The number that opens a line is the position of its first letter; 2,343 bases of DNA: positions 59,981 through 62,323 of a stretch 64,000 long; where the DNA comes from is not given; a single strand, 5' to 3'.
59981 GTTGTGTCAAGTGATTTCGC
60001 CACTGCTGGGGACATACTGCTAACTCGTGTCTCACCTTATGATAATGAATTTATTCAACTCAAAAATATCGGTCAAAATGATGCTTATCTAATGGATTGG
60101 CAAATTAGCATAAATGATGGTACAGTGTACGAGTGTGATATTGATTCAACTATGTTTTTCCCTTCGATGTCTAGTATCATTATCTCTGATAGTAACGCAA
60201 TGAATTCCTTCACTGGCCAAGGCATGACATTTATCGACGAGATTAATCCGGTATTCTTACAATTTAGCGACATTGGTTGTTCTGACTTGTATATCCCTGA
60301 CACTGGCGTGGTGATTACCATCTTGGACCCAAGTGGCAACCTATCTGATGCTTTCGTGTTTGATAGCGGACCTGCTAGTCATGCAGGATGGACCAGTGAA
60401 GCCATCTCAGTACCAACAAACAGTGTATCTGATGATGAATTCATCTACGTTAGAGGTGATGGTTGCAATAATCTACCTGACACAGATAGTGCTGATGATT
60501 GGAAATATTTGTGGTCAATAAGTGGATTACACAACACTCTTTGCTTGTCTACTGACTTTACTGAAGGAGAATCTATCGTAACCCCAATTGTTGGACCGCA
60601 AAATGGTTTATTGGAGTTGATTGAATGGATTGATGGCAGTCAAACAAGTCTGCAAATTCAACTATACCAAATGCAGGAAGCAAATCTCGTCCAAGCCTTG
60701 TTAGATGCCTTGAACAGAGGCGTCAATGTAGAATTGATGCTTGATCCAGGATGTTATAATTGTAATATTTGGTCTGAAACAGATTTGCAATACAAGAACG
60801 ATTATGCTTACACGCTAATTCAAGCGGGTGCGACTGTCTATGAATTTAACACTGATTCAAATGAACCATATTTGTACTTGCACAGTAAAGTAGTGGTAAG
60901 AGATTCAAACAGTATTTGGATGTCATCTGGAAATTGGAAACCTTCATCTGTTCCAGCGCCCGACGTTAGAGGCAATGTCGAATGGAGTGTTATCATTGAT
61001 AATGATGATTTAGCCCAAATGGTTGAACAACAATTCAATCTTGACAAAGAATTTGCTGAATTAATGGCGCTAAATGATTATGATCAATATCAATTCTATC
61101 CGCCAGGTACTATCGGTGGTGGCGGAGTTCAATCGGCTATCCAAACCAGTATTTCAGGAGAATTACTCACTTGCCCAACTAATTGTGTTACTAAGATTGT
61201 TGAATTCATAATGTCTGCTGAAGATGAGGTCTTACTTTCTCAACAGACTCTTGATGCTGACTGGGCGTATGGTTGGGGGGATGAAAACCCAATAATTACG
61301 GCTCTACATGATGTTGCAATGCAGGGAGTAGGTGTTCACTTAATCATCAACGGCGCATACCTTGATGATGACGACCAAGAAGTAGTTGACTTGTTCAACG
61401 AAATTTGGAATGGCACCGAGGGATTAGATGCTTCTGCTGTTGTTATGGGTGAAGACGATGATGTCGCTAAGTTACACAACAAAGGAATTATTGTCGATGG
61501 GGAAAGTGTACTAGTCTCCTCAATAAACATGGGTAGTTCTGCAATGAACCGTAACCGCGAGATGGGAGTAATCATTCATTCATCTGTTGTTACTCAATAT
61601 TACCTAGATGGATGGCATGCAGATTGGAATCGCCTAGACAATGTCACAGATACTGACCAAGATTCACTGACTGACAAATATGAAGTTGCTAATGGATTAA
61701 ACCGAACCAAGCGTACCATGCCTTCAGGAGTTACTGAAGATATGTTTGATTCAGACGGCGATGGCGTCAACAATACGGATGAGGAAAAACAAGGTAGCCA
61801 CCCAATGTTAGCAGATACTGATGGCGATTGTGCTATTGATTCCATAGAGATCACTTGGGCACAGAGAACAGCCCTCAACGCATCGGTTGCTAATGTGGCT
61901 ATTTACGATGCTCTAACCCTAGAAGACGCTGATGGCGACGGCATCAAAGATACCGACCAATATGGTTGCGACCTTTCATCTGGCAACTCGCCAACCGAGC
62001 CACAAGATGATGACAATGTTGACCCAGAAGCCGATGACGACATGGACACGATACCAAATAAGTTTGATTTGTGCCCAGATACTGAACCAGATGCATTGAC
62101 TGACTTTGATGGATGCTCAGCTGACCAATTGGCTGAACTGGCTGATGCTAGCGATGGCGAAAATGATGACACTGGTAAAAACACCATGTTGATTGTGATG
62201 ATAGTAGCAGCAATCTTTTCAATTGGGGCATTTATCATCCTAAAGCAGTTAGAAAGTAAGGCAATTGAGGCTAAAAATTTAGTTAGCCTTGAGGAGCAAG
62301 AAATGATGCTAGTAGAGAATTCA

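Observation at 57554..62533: Unrecognised architecture: six tandem lamin-tail domains on a single-chain double-HKD PLD fold, tethered by a C-terminal TM helix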

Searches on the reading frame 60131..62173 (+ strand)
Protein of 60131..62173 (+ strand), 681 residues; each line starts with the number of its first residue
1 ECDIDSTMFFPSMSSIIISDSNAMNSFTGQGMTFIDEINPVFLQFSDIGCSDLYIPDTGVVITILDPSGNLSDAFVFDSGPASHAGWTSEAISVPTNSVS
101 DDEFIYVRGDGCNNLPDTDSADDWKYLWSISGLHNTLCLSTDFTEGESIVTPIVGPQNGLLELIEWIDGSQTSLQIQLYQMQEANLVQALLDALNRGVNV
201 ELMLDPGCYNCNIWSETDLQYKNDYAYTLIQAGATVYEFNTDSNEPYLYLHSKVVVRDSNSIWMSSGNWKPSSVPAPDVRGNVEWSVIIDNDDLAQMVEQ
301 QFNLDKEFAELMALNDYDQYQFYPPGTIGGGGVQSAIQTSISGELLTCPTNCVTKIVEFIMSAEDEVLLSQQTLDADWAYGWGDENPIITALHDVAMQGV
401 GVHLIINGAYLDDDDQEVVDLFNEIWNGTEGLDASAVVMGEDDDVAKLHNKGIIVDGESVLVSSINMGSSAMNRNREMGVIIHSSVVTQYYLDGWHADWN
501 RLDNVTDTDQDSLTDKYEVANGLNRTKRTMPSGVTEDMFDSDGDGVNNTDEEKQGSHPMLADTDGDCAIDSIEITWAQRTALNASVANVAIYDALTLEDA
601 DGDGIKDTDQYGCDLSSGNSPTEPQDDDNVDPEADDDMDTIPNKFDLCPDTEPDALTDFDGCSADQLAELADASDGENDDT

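Call 34: predict_structure(alignment_id=A1)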
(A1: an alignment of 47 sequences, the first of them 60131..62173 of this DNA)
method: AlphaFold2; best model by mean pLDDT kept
length: 681 residues; sequences in the alignment: 47
mean_pLDDT: 80.5   pTM: 0.75
mean pLDDT of the five models: 80.5, 79.5, 77.2, 77.1, 76.5
residues with pLDDT >= 90: 324; 70-90: 176; 50-70: 106; < 50: 75
segments of 3 or more residues with pLDDT < 50: 22-38, 95-116, 126-136, 618-629, 673-681
pLDDT, mean of each block of 10 residues (from residue 1): 60 57 45 43 67 65 73 71 72 48 47 51 50 50 93 93 96 96 96 98 83 80 97 94 63 95 94 91 96 94 85 95 85 89 89 88 97 77 71 96 88 84 93 95 91 97 84 83 98 96 92 93 90 90 91 92 91 89 80 91 87 68 40 78 79 76 72 39 27
secondary structure, 60 per line:
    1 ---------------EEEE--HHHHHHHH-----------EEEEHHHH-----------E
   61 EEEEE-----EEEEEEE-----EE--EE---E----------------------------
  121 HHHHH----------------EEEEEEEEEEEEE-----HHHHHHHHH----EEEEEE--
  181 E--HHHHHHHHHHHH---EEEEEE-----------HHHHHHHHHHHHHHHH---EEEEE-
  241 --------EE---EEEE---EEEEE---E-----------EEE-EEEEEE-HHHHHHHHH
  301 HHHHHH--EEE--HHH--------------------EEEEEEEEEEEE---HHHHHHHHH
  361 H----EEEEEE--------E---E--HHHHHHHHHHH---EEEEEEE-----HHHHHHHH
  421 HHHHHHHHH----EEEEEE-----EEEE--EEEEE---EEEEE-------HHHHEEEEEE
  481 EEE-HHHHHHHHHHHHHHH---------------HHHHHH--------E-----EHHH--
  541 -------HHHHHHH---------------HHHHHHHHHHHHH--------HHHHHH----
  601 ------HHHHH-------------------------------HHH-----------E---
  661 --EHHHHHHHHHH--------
elements in order (helices of 4 or more, strands of 3 or more residues): E16-19 H22-29 E41-44 H45-48 E60-65 E71-77 H121-125 E142-154 H160-168 E173-178 H184-195 E199-204 H216-231 E235-239 E254-257 E261-265 E281-283 E285-290 H292-306 E309-311 E337-348 H352-361 E366-371 H387-397 E401-407 H413-429 E434-439 E445-448 E451-455 E459-463 H471-474 E475-483 H485-499 H515-520 H548-554 H570-582 H591-596 H607-611 H664-673
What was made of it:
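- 59999..60385 (+): LTD 6 (aa 816-944), the most divergent copy (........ core). Low to moderate pLDDT in the model (call 34).
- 61640..62179 (+): Membrane-proximal stalk (aa 1363-1542) with five invariant DxDxD(G) Ca-binding-type loops and conserved Cys residues (C1426/C1472, C1507/C1521). Mostly confident model up to about aa 1470 (call 34).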

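Call 38: fold_search(model_id=the predicted structure, library=pdb)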
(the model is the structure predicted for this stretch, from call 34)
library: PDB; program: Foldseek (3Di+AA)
matches with E <= 10: 1070; with E <= 0.001: 148
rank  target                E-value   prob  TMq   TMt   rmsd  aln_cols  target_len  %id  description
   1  7e0m_A                1.1e-19  1.00  0.38  0.64  10.3       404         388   14  Crystal structure of phospholipase D (released 2021-12-22)
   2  8v08_B                2.5e-19  1.00  0.39  0.65   8.7       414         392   17  Crystal structure of human PLD4 co-crystallized with 5'Pi-ssDNA (released 2024-03-13)
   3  7e0m_B                3.2e-19  1.00  0.37  0.63  10.4       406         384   14  Crystal structure of phospholipase D (released 2021-12-22)
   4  8v08_A                5.7e-19  1.00  0.40  0.67   9.5       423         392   16  Crystal structure of human PLD4 co-crystallized with 5'Pi-ssDNA (released 2024-03-13)
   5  8q1x_A                6.0e-19  1.00  0.41  0.63   9.6       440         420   15  Structural analysis of PLD3 reveals insights into the mechanism of lysosomal 5' exonuclease-mediated nucleic acid degr (released 2023-12-06)
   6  9vbj_A                9.0e-19  1.00  0.39  0.62   9.3       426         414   15  Cryo-EM structure of human PLD4 apo form (released 2025-12-24)
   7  9vbh_A                1.1e-18  1.00  0.40  0.62   9.0       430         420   13  Cryo-EM structure of human PLD3 bound to ssDNA (poly(T)) (released 2025-12-24)
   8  9vbg_A                1.3e-18  1.00  0.40  0.63   9.1       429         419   14  Cryo-EM structure of human PLD3 apo form (released 2025-12-24)
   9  8v06_C                1.4e-18  1.00  0.40  0.63   9.4       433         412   15  Crystal structure of mouse PLD3 co-crystallized with 5'Pi-ssDNA for 9 days (released 2024-03-13)
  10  8v07_A                2.1e-18  1.00  0.40  0.64   9.6       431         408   15  Crystal structure of mouse PLD3 co-crystallized with 5'Pi-ssDNA for 30 days (released 2024-03-13)
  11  8v5t_A                2.2e-18  1.00  0.40  0.63   9.4       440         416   14  Crystal structure of Alzheimers disease phospholipase D3 (released 2024-10-09)
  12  8v07_B                2.6e-18  1.00  0.40  0.64   9.9       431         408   15  Crystal structure of mouse PLD3 co-crystallized with 5'Pi-ssDNA for 30 days (released 2024-03-13)
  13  8v07_D                3.5e-18  1.00  0.40  0.65   9.8       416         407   15  Crystal structure of mouse PLD3 co-crystallized with 5'Pi-ssDNA for 30 days (released 2024-03-13)
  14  8v07_C                3.7e-18  1.00  0.41  0.65   9.6       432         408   14  Crystal structure of mouse PLD3 co-crystallized with 5'Pi-ssDNA for 30 days (released 2024-03-13)
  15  8q1x_B                4.9e-18  1.00  0.40  0.63   8.7       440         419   14  Structural analysis of PLD3 reveals insights into the mechanism of lysosomal 5' exonuclease-mediated nucleic acid degr (released 2023-12-06)
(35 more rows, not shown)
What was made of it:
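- On PLD / HKD superfamily (Pfam PLDc_2, PF13091): The model shows two alpha/beta halves at pLDDT above 90, matching double-HKD structures (calls 34, 38).
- Closest known: PLD3 / PLD4: mammalian endolysosomal 5' exonucleases. Same: They are among the top structural matches (E about 1e-19, TM 0.62-0.67 normalised to the target, call 38).
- Fold: PLD3/PLD4, which are TM-anchored single-chain double-HKD 5' exonucleases, are among the best matches at E about 1e-19 (call 38). Phospholipases (S. plymuthica PLD, PLD1/2, Streptomyces-type PLD) and vaccinia F13 score as well as PLD3/4 (call 38). The best Foldseek hit is a bacterial phospholipase D (7e0m), and PLD1/2 and Streptomyces-type PLDs score about 1e-16 (call 38). 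F13, an envelope-forming PLD-fold protein, is among the structural matches (call 38).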

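Call 48: search_solved_structures(query=A1, max_evalue=1)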
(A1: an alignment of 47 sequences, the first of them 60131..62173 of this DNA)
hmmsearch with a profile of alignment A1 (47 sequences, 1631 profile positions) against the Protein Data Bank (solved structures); distinct sequences matched with E-value up to 1: 87 (the best 60 are shown).
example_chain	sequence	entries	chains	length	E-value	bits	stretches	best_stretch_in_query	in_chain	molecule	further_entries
1byr_A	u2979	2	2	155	9e-13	49.4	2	998-1042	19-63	PROTEIN (ENDONUCLEASE)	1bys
6ehi_A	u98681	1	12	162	5.9e-09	36.7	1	993-1104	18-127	Nuclease NucT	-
4ggj_A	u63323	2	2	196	2.4e-08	34.7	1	1273-1339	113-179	Mitochondrial cardiolipin hydrolase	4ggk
9lkx_K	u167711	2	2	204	2.2e-06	28.2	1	1276-1338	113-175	Mitochondrial cardiolipin hydrolase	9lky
7e0m_A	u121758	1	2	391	0.00035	20.9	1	1283-1335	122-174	Phospholipase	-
8aht_A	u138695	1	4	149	0.029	14.5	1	1373-1480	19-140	Calmodulin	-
2k0j_A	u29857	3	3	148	0.069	13.3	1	1373-1479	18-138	calmodulin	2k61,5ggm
5lzk_A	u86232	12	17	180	0.072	13.3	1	998-1057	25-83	Protein FAM83B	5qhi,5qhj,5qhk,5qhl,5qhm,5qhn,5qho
9urj_A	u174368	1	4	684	0.08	13.1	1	1005-1072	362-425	Polyphosphate kinase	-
1xdo_A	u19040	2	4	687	0.081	13.1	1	1005-1072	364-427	Polyphosphate kinase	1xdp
9uuh_A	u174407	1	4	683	0.089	12.9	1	1005-1142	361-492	Polyphosphate kinase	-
9uri_A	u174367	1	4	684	0.13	12.4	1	1005-1070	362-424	Polyphosphate kinase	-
9el6_C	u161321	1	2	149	0.14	12.3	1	1373-1479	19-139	Calmodulin-1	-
4h4a_A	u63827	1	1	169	0.15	12.2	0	995-1043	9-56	Mitochondrial cardiolipin hydrolase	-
3u0k_A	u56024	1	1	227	0.18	11.9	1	1372-1479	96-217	RCaMP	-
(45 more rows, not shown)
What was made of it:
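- PLD1/2 are non-significant with the family profile (call 48).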
